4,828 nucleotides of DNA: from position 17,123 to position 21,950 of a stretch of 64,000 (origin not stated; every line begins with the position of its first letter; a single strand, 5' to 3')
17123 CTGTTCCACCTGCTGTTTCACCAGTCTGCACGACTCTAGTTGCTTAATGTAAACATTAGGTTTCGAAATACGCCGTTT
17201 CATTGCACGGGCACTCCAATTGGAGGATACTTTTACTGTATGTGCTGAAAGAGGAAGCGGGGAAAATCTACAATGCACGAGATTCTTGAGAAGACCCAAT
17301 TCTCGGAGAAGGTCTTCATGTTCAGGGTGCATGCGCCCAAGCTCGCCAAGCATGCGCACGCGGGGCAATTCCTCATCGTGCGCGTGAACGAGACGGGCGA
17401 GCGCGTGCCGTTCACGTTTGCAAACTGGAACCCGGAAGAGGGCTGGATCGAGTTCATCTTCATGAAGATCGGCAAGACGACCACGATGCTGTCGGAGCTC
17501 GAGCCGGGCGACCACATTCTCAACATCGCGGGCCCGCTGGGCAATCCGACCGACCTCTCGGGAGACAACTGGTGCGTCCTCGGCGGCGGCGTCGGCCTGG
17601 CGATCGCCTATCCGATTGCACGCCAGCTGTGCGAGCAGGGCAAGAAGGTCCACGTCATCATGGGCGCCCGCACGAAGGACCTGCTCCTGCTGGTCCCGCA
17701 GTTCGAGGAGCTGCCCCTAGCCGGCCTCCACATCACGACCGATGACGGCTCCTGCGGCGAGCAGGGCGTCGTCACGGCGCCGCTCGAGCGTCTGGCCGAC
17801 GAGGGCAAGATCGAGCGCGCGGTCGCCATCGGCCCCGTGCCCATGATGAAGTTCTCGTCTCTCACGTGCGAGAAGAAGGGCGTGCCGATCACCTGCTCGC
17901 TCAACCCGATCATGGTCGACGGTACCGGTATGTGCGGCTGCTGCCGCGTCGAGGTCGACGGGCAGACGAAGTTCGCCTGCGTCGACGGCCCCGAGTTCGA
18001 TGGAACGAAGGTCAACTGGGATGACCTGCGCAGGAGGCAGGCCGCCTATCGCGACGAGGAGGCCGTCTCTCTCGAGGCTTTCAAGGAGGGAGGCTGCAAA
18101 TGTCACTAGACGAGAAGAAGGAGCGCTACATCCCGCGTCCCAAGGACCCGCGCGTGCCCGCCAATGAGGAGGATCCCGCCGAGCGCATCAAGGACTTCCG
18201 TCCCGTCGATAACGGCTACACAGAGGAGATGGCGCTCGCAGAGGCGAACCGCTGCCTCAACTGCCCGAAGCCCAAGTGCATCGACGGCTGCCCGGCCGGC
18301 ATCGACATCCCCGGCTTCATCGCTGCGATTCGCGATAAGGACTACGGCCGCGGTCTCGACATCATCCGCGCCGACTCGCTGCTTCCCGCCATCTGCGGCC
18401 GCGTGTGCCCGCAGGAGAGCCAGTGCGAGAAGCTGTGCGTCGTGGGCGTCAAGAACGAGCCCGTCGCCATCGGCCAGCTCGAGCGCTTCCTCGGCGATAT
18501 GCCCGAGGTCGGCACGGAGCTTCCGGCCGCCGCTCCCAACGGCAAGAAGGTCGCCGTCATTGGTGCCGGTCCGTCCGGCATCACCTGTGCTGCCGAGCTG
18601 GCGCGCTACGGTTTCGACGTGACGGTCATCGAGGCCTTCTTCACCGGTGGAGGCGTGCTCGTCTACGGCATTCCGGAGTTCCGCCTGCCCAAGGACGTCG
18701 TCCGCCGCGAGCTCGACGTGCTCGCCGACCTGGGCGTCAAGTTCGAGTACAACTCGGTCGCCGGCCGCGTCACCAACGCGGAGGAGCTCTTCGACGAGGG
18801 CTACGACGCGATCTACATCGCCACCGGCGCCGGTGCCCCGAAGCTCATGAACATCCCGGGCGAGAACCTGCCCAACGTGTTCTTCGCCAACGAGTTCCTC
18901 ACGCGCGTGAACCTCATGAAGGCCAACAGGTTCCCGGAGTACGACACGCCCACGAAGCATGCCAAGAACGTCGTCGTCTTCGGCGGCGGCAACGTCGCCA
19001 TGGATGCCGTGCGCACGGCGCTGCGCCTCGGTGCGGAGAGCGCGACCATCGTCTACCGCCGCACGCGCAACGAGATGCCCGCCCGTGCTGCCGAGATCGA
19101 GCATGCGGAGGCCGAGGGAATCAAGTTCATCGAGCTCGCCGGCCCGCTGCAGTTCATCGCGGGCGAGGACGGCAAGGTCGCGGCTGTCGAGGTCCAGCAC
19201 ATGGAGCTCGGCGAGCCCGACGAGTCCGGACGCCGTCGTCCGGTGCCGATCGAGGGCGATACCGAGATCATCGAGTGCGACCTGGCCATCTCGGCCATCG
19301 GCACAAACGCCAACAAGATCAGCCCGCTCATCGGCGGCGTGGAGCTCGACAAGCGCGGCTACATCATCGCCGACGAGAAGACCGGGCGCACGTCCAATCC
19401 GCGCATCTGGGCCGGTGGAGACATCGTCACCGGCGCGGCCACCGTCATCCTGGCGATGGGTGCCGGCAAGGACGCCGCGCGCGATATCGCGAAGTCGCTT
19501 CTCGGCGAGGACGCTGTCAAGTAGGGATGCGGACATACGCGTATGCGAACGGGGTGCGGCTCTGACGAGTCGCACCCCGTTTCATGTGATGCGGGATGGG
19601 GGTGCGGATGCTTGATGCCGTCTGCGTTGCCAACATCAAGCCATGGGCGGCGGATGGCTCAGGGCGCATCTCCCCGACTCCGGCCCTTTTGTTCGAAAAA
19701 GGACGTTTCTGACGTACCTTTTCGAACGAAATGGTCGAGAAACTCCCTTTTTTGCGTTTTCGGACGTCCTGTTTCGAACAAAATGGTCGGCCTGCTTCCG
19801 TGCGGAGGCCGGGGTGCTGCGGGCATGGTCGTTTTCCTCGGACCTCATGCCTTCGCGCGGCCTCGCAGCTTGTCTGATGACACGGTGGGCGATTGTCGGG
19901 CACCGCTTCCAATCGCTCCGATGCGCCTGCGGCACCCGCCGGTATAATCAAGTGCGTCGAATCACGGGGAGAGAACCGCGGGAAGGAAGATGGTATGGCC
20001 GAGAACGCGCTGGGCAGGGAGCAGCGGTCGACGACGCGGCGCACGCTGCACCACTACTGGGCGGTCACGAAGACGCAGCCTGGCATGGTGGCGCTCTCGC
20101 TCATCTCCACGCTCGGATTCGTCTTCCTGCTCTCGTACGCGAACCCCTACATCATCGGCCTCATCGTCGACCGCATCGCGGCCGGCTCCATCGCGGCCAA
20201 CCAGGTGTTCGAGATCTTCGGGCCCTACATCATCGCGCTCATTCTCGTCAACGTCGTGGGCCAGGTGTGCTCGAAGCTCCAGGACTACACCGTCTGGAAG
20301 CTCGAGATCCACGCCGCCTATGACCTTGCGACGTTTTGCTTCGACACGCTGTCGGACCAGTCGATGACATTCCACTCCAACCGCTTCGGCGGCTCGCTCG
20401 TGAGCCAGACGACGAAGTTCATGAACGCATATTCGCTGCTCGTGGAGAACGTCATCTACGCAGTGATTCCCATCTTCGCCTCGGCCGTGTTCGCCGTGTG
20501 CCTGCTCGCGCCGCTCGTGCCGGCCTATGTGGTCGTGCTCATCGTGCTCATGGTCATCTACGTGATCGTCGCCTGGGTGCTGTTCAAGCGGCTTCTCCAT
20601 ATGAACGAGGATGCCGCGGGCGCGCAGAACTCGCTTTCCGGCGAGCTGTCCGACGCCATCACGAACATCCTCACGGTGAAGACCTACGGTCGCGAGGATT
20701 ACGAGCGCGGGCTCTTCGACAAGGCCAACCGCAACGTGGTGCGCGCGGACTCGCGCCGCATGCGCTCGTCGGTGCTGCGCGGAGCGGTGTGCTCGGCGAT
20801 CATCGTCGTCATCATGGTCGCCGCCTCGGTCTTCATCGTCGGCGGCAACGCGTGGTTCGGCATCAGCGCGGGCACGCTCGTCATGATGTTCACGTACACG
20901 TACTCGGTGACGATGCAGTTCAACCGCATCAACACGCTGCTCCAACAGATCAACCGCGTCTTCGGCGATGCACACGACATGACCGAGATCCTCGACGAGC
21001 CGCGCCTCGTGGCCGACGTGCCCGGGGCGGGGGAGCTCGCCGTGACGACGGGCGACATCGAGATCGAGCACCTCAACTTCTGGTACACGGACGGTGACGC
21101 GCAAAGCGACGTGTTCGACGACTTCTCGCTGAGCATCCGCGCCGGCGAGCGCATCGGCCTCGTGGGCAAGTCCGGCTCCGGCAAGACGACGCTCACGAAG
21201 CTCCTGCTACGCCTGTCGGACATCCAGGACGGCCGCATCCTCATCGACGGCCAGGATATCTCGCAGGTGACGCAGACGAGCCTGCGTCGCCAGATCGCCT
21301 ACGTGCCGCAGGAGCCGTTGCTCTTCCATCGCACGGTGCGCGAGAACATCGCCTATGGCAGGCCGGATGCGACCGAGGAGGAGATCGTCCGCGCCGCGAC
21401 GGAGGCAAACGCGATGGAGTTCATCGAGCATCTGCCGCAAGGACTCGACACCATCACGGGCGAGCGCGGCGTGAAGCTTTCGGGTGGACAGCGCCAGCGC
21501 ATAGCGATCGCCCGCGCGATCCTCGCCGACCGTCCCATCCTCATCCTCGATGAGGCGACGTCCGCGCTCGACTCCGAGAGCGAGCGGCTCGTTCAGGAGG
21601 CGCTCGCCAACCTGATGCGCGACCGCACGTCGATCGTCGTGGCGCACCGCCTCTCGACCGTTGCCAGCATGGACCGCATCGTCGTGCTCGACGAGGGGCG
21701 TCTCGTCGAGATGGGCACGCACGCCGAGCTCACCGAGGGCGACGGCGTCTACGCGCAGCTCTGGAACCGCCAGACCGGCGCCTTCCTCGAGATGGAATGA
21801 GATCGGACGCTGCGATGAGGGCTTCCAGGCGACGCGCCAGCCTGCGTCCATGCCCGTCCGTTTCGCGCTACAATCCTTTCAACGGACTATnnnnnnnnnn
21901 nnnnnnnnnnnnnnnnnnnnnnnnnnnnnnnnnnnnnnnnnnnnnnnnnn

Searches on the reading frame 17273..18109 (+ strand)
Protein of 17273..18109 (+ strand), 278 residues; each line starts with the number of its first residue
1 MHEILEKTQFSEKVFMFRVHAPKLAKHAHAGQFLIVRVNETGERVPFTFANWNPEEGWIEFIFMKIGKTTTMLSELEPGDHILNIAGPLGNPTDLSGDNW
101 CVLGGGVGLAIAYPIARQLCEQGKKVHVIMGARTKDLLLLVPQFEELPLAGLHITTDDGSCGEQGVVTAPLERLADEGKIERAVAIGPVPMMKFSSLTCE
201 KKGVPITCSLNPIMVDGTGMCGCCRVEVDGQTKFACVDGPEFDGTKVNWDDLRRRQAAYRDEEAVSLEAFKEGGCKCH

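Call 38: search_protein_families(library=pfam, proteins=[window:17273-18109:+])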
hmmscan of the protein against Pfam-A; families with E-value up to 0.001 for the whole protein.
window:17273-18109:+ (278 aa): 3 families
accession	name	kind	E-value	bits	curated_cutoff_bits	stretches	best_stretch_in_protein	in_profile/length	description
PF10418.14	DHODB_Fe-S_bind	-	3e-12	46.5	23.9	1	211-247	1-40/41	Iron-sulfur cluster binding domain of dihydroorotate dehydrogenase B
PF00970.30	FAD_binding_6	-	7.3e-07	29.9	21.1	1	4-91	4-96/99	Oxidoreductase FAD-binding domain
PF00175.26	NAD_binding_1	-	8.9e-05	23.5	22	1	103-195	2-107/109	Oxidoreductase NAD-binding domain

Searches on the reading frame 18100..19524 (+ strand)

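Call 38: search_protein_families(library=pfam, proteins=[window:18100-19524:+])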
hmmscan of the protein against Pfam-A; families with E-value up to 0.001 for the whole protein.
window:18100-19524:+ (474 aa): 13 families
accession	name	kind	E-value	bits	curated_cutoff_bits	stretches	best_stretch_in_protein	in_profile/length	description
PF14691.11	Fer4_20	-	1.4e-38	131.6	25.8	1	29-134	1-107/113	Dihydroprymidine dehydrogenase domain II, 4Fe-4S cluster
PF07992.20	Pyr_redox_2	-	3.3e-37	128.9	26.1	1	149-456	1-291/291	Pyridine nucleotide-disulphide oxidoreductase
PF00070.33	Pyr_redox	-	1.4e-12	48.4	22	2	290-366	1-80/82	Pyridine nucleotide-disulphide oxidoreductase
PF13738.12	Pyr_redox_3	-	7.2e-09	35.7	30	0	153-178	2-28/305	Pyridine nucleotide-disulphide oxidoreductase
PF01266.30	DAO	-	2.6e-08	34.2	27.9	1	150-183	1-35/353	FAD dependent oxidoreductase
PF01946.23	Thi4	-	1.4e-07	31.5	26.2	1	150-221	19-90/235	Thi4 family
PF01262.27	AlaDh_PNT_C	-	5.7e-07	29.6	23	0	288-325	28-65/214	Alanine dehydrogenase/PNT, C-terminal domain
PF13450.12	NAD_binding_8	-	9.9e-07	29.4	21.9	1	153-179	1-27/68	NAD(P)-binding Rossmann-like domain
PF13241.12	NAD_binding_7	-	6.3e-06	27.2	22.1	0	288-322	7-40/104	Putative NAD(P)-binding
PF01494.25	FAD_binding_3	-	1.3e-05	25.1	22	1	150-179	3-32/349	FAD binding domain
PF03486.20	HI0933_like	-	8.3e-05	22.6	50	1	150-179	2-31/244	HI0933-like protein Rossmann domain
PF12831.13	FAD_oxidored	-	0.00036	20.4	27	1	151-190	2-41/416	FAD dependent oxidoreductase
PF00890.30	FAD_binding_2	-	0.00043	20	20.4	1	151-182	2-33/414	FAD binding domain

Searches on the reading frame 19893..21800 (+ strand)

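Call 38: search_protein_families(library=pfam, proteins=[window:19893-21800:+])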
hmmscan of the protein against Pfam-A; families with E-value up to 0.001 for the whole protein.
window:19893-21800:+ (635 aa): 5 families
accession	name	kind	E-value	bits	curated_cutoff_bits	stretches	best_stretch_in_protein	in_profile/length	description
PF00005.33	ABC_tran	-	2.3e-35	122.6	25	1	409-557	2-137/137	ABC transporter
PF00664.28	ABC_membrane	-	2.3e-19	70.6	28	1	80-339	14-270/274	ABC transporter transmembrane region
PF02463.25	SMC_N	-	3.1e-07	30.5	40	1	338-598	98-210/220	RecF/RecN/SMC N terminal domain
PF13401.12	AAA_22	-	5.9e-05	23.8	27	1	423-574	10-104/130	AAA domain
PF13304.12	AAA_21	-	0.00031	21.4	27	0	422-457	3-36/304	AAA domain, putative AbiEii toxin, Type IV TA system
